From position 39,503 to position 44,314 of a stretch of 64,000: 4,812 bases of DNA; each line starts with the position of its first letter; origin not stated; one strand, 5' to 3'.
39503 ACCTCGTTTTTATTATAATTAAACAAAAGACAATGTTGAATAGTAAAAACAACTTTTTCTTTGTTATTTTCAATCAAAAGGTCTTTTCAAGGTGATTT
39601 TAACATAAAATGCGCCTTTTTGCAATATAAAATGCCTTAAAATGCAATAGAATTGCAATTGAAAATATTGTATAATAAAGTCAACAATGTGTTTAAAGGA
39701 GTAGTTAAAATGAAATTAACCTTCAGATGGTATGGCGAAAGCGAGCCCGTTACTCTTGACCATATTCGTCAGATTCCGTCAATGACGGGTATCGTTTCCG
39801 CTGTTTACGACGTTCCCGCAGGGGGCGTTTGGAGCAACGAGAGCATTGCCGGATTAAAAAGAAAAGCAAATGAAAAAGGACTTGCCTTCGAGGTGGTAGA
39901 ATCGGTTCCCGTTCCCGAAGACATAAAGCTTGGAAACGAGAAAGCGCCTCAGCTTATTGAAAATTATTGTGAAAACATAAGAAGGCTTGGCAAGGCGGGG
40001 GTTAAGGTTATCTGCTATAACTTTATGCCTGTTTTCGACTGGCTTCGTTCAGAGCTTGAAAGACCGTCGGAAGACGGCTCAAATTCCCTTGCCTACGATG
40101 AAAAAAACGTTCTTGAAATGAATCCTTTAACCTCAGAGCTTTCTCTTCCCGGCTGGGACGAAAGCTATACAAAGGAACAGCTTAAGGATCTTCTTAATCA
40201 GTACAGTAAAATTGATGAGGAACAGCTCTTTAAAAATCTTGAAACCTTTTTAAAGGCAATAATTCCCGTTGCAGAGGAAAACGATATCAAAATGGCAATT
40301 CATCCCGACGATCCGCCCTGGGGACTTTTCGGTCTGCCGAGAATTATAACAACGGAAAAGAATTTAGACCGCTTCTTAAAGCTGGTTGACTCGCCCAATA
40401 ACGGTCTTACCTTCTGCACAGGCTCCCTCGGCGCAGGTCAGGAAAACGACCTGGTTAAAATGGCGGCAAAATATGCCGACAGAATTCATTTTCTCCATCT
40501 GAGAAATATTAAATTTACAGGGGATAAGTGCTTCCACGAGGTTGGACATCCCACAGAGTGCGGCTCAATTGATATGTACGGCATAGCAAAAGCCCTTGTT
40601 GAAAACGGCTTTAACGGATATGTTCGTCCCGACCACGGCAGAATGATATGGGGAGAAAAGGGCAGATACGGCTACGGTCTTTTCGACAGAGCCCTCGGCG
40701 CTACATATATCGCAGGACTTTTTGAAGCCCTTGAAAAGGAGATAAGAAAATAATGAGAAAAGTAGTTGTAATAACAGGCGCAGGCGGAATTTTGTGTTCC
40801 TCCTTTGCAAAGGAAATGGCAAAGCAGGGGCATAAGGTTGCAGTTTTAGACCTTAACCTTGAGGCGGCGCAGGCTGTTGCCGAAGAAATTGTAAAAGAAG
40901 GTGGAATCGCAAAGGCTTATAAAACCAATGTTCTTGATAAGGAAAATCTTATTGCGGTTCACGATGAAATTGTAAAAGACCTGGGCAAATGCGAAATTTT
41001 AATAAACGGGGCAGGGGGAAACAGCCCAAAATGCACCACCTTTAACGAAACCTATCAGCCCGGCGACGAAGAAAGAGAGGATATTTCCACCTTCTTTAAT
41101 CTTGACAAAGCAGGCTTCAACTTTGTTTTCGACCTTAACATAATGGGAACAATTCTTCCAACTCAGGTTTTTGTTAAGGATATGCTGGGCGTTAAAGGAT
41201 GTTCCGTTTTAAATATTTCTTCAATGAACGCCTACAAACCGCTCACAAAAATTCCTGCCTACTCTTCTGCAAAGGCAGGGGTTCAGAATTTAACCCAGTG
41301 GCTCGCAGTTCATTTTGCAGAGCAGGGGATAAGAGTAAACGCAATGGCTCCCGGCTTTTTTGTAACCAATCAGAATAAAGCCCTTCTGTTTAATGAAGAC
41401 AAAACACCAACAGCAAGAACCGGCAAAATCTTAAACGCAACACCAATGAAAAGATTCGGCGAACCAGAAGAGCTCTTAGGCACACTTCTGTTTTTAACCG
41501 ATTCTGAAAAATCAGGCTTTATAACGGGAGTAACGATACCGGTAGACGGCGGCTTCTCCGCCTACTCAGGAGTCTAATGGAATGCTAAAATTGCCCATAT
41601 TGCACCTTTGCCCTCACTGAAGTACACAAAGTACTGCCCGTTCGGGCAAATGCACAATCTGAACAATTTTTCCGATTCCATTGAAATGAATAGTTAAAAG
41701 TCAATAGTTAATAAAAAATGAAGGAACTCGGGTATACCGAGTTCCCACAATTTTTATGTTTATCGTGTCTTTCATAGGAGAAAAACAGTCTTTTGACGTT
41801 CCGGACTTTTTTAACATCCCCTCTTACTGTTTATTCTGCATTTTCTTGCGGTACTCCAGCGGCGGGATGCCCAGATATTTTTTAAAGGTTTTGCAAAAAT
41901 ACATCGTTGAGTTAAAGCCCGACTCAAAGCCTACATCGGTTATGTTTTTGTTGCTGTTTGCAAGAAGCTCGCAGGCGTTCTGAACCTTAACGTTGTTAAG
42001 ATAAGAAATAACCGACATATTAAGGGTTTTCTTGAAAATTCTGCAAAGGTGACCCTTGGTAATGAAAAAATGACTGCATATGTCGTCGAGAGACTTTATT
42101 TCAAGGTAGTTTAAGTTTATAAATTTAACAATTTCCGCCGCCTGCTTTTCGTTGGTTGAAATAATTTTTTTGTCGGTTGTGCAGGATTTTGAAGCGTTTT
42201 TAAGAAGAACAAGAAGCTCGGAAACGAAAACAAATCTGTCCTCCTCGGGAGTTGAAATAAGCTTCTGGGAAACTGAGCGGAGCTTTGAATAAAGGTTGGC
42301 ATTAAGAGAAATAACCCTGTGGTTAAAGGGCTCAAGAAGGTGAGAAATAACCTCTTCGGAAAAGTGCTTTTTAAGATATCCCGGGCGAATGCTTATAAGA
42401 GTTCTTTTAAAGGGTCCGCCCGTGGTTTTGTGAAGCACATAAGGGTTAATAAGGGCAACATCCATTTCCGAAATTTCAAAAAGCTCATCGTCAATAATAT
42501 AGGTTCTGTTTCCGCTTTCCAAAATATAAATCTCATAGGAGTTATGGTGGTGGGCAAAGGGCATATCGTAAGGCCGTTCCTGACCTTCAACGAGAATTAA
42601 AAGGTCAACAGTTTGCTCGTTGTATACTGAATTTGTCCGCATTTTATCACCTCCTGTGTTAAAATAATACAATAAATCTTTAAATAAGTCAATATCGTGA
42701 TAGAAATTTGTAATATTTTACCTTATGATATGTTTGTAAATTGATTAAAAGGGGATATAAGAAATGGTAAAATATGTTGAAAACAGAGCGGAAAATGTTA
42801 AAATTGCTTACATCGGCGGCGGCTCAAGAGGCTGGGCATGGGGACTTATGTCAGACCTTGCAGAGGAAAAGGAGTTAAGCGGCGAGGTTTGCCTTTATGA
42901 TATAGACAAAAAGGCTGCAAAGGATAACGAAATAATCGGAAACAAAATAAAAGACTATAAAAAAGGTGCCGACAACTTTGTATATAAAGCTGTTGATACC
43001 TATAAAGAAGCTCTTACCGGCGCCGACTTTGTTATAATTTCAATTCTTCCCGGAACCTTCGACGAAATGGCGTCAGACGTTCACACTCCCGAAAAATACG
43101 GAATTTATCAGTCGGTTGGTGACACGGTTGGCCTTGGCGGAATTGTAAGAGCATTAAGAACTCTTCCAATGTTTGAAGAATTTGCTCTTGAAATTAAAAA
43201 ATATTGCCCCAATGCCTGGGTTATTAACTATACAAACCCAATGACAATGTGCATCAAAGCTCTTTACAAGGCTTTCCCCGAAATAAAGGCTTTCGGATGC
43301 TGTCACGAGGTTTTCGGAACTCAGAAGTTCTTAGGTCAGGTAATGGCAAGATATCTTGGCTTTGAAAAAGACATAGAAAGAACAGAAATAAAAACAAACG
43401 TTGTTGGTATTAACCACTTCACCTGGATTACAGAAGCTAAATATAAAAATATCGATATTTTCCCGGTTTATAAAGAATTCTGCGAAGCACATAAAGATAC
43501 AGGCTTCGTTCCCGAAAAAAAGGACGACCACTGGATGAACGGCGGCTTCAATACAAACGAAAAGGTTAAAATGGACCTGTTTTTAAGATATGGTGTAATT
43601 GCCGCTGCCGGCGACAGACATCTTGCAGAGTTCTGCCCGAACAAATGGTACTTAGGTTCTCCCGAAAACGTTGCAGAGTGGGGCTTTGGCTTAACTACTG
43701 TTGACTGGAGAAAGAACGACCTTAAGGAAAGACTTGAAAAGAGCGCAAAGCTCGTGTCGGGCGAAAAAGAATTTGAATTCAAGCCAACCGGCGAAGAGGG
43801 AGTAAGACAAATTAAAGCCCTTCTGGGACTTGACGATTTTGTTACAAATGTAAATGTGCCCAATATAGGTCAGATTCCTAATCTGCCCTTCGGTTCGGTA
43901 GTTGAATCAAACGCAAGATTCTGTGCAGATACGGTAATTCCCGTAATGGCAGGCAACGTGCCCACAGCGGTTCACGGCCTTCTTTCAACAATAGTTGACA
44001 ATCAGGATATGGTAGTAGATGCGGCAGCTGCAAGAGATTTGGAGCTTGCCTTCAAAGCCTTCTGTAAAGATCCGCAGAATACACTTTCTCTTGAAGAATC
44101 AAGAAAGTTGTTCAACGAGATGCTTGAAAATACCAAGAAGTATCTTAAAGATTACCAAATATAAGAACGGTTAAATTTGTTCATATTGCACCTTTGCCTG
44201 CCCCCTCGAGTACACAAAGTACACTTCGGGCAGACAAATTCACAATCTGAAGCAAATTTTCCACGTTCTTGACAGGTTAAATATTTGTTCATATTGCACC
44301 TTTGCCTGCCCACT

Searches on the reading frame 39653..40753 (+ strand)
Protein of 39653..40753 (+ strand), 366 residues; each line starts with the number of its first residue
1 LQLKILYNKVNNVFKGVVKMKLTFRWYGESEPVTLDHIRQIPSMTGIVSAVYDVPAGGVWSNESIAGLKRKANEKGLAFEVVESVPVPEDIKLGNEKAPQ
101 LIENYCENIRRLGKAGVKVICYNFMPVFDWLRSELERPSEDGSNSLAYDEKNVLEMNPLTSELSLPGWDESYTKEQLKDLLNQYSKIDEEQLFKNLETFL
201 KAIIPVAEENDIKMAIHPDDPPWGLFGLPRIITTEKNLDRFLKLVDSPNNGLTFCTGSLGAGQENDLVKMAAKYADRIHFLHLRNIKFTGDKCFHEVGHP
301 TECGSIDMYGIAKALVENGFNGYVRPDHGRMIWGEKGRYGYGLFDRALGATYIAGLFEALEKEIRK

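Call 55: search_protein_families(library=pfam, proteins=[window:39653-40753:+], max_evalue=0.00001)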
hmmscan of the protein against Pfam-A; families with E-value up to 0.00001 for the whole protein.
window:39653-40753:+ (366 aa): 2 families
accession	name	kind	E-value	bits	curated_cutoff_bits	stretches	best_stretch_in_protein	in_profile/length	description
PF03786.19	UxuA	-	1.3e-141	471.9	23.7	1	20-362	1-352/352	D-mannonate dehydratase (UxuA)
PF01261.30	AP_endonuc_2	-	1.9e-11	44.6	31.1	1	185-324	93-225/249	Xylose isomerase-like TIM barrel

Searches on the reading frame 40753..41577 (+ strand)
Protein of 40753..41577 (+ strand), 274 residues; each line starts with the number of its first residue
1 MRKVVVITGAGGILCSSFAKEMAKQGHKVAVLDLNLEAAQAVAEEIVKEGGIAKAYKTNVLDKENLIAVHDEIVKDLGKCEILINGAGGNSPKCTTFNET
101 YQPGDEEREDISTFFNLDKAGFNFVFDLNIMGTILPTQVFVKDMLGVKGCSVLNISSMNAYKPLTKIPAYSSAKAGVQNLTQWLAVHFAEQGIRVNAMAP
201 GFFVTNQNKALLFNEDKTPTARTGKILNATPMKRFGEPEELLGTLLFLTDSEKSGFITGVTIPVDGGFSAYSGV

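Call 55: search_protein_families(library=pfam, proteins=[window:40753-41577:+], max_evalue=0.00001)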
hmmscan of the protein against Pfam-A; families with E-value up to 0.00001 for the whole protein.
window:40753-41577:+ (274 aa): 2 families
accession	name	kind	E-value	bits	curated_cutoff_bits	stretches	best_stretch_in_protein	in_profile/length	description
PF13561.12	adh_short_C2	-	2.2e-39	135.9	27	1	17-269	11-236/236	Enoyl-(Acyl carrier protein) reductase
PF00106.31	adh_short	-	2.5e-39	135.2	26.6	1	3-210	1-189/195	short chain dehydrogenase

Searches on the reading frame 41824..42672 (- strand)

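Call 55: search_protein_families(library=pfam, proteins=[window:41824-42672:-], max_evalue=0.00001)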
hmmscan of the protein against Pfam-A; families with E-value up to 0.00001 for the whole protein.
window:41824-42672:- (282 aa): 3 families
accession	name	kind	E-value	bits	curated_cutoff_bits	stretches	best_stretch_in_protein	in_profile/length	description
PF12833.13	HTH_18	-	1.7e-19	70.3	33.6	1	199-276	2-79/80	Helix-turn-helix domain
PF00165.29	HTH_AraC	-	3.3e-16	59.4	26.6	1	239-276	6-42/42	Bacterial regulatory helix-turn-helix proteins, AraC family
PF02311.25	AraC_binding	-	5.3e-06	26.6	21.1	1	40-84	18-62/135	AraC-like ligand binding domain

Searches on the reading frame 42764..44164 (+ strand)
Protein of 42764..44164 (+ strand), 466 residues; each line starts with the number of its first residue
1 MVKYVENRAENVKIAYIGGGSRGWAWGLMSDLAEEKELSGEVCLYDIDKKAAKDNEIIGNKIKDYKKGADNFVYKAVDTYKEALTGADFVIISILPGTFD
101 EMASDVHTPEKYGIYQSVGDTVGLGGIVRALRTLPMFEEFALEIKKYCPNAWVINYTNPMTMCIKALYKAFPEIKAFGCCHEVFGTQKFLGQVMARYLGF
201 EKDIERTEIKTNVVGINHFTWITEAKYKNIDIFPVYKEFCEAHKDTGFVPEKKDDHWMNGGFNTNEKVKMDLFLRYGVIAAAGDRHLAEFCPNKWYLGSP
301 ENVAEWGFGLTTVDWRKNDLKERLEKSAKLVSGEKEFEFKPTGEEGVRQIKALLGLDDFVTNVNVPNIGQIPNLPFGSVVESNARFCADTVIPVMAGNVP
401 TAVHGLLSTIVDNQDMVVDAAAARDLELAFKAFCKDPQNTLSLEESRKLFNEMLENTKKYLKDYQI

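Call 55: search_protein_families(library=pfam, proteins=[window:42764-44164:+], max_evalue=0.00001)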
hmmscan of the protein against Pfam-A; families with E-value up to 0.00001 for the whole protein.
window:42764-44164:+ (466 aa): 2 families
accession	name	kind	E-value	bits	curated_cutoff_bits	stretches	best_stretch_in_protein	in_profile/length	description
PF02056.22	Glyco_hydro_4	-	9.3e-58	195.2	23.2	1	13-194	1-181/183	Family 4 glycosyl hydrolase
PF11975.13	Glyco_hydro_4C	-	1.5e-41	143.1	24.1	1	213-438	1-210/211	Family 4 glycosyl hydrolase C-terminal domain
